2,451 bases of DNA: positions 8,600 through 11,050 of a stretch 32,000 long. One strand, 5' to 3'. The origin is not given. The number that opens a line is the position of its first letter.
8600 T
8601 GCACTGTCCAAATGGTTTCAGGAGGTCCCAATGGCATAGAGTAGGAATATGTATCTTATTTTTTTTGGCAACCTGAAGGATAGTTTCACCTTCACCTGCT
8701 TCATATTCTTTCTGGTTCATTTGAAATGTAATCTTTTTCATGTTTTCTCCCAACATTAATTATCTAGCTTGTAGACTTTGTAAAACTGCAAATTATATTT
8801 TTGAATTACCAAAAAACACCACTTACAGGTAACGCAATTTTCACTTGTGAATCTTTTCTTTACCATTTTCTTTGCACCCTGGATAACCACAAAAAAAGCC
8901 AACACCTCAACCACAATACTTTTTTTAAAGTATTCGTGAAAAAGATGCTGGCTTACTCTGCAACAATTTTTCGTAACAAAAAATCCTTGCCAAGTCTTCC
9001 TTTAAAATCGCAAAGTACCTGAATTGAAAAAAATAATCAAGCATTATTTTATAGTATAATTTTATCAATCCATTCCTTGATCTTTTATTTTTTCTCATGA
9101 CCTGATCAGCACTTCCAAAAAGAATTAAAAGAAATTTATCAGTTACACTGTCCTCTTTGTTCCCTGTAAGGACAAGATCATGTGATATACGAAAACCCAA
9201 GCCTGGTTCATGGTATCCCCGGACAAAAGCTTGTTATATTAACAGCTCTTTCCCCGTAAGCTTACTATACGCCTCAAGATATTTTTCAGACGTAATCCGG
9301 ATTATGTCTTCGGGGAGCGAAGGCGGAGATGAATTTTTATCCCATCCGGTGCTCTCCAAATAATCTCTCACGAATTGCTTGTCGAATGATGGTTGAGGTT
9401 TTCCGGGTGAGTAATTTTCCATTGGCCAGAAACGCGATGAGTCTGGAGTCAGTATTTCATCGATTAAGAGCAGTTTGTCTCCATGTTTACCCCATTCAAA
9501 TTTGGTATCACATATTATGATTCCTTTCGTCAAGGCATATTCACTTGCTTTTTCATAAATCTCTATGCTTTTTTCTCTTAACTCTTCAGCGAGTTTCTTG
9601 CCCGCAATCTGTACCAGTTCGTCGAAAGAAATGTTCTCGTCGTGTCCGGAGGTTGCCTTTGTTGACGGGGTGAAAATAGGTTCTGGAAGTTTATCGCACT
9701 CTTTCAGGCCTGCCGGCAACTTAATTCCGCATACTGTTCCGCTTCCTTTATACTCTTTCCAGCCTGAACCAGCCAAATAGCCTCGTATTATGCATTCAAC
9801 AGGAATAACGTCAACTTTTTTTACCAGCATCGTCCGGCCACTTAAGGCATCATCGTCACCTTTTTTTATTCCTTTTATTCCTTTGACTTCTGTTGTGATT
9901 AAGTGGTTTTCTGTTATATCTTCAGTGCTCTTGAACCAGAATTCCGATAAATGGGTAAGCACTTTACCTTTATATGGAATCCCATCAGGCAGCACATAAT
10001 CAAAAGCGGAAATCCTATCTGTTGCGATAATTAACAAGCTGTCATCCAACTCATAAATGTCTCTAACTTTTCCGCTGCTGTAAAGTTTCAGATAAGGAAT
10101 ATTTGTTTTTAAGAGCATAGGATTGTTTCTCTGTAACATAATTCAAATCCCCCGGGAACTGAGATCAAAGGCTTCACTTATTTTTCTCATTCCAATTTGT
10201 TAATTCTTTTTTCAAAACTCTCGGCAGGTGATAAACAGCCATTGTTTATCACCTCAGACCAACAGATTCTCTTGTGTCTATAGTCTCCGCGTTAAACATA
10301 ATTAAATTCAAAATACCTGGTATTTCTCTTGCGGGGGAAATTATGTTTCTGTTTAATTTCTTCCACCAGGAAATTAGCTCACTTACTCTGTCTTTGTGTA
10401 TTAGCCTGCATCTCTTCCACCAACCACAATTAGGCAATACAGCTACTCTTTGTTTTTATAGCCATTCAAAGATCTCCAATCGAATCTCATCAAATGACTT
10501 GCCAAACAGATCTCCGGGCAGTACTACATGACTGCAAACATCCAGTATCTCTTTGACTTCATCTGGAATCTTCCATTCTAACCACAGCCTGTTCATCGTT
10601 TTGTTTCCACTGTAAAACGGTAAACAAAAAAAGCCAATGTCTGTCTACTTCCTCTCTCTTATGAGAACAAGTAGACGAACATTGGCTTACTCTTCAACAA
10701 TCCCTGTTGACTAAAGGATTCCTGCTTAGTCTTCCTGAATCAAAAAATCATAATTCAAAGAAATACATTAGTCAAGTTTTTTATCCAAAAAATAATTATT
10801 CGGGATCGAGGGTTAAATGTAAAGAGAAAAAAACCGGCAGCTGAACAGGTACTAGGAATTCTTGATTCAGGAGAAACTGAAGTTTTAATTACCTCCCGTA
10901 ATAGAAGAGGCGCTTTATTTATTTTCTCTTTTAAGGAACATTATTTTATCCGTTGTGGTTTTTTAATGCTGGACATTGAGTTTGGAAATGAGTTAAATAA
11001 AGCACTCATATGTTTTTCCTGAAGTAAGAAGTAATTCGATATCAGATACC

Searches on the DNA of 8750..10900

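Call 7: search_rna_families(source=window, start=8750, end=10900, threshold=evalue, max_evalue=10, show_alignments=4)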
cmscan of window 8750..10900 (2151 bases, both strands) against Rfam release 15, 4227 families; matches with E-value up to 10: 13.
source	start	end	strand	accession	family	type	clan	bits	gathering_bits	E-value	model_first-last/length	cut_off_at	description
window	10625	10694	-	RF04068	mir-3927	Gene; miRNA;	-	31.4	90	0.004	1-85/85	no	mir-3927 microRNA precursor family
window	10628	10758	-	RF04342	Plastid-psbA-1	Cis-reg;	CL00153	27.9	54.3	0.67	1-114/114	no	Plastid-psbA-1 3UTR RNA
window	10627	10692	-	RF03306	mir-3923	Gene; miRNA;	-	22.2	94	0.5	1-83/83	no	mir-3923 microRNA precursor family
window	10626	10701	-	RF01859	Phe_leader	Cis-reg; leader;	-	21.7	55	1.4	1-125/125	no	Phenylalanine leader peptide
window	10625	10694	+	RF04068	mir-3927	Gene; miRNA;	-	19.8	90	2.8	1-85/85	no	mir-3927 microRNA precursor family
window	9272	9416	-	RF01778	Evf-2_5p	Gene; lncRNA;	-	18.5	40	3.7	1-142/142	no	Embryonic ventral forebrain-2 long ncRNA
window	10306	10405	+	RF03842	MIR2680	Gene; miRNA;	-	18.4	155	1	35-134/168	no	MIR2680 microRNA precursor family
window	8978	9055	-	RF02270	nse_sRNA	Gene;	-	17.6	75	9.4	1-73/73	no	Neisseria sigma-E sRNA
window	10593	10687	+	RF02378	SurC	Gene; sRNA;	-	17.4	80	3.1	1-161/161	no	SurC sRNA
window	10632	10766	-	RF02378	SurC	Gene; sRNA;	-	17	80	3.9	1-161/161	no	SurC sRNA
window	9304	9332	+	RF01862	TB10Cs4H2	Gene; snRNA; snoRNA; HACA-box;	-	16.1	50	8.1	1-67/67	no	Trypanosomatid snoRNA TB10Cs4H2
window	8786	8826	-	RF03427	mir-1005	Gene; miRNA;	-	16.1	80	9.4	1-61/61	no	mir-1005 microRNA precursor family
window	9330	9483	+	RF01497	ALIL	Cis-reg;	-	13.7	50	1.4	1-117/117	no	ALIL pseudoknot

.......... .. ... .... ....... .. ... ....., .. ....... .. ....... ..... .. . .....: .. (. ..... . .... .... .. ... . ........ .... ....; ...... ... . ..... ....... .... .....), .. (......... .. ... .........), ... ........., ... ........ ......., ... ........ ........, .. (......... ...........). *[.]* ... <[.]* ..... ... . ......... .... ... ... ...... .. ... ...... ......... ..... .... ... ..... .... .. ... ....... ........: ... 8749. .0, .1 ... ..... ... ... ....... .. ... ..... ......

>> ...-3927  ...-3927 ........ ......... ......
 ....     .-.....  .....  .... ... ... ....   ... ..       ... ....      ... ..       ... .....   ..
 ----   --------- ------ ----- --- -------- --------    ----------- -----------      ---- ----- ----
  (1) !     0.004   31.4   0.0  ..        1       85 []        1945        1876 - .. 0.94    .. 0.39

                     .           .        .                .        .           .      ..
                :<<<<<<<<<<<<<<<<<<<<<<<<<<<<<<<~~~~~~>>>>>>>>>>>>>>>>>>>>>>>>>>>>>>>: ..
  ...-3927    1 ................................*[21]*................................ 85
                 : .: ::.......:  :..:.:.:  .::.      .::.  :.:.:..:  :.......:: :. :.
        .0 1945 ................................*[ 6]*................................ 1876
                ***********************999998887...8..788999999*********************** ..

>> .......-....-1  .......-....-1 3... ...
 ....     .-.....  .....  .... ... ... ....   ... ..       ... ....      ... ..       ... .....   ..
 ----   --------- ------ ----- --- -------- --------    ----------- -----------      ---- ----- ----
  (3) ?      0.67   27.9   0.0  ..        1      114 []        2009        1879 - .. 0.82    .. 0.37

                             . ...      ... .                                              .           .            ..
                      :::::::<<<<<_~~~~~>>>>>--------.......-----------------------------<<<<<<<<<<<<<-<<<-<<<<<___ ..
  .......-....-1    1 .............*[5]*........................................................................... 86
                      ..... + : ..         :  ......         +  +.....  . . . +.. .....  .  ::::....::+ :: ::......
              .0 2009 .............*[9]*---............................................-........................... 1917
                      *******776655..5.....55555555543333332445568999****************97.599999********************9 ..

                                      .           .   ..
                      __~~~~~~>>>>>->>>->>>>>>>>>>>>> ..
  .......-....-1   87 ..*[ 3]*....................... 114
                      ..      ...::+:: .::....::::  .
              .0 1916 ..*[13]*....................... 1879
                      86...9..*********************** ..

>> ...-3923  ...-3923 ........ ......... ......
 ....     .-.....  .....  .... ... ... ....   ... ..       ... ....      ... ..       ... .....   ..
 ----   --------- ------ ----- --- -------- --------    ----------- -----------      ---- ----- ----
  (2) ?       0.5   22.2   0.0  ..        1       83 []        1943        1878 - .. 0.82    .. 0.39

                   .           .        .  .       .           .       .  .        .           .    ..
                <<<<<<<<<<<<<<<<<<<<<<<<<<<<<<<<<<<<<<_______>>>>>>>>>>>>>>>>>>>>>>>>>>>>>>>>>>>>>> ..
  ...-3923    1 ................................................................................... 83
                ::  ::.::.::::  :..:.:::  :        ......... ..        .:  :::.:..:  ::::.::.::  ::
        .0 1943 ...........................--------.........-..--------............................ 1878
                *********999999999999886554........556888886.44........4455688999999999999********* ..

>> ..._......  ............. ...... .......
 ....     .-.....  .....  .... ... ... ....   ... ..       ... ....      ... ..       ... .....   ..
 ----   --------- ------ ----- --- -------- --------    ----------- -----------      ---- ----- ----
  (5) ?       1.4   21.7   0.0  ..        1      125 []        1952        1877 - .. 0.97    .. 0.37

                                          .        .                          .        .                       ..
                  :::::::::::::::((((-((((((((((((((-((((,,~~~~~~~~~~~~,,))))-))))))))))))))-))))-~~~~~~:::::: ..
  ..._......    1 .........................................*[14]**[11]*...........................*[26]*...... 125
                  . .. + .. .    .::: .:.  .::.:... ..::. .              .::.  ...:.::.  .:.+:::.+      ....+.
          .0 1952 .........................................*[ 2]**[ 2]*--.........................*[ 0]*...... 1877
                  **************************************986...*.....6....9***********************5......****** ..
